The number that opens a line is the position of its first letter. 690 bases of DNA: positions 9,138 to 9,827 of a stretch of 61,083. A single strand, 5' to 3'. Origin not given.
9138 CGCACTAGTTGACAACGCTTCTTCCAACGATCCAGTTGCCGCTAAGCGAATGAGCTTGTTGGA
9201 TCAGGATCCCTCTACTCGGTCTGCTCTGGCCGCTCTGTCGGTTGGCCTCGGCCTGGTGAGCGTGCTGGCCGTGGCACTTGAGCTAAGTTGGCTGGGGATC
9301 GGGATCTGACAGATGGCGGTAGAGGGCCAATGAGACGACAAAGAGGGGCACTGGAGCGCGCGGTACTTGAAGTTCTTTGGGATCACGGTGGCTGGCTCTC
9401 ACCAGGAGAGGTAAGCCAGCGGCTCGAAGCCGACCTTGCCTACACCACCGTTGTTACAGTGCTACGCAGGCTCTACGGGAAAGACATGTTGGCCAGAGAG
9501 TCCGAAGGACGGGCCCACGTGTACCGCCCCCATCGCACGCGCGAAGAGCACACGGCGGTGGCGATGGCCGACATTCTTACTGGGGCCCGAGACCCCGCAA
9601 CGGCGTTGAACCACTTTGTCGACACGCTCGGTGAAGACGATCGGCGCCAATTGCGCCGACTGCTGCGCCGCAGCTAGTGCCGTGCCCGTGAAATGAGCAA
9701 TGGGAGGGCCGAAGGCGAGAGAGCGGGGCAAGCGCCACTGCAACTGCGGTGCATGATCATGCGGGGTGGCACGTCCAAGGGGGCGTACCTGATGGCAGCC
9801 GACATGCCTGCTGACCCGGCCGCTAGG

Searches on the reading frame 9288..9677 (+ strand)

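Call 3: search_protein_families(library=pfam, proteins=[window:9288-9677:+], max_evalue=0.1)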
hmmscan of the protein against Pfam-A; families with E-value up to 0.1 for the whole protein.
window:9288-9677:+ (129 aa): 3 families
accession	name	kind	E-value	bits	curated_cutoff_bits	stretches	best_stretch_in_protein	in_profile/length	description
PF03965.22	Penicillinase_R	-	1.8e-24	86.8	22.6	1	20-127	2-114/115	Penicillinase repressor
PF08100.18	Dimerisation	-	0.00029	21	25.6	1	22-81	26-83/93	O-methyltransferase dimerisation domain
PF09860.14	DUF2087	-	0.059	14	22.4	0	23-76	12-66/69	Uncharacterized protein conserved in bacteria (DUF2087)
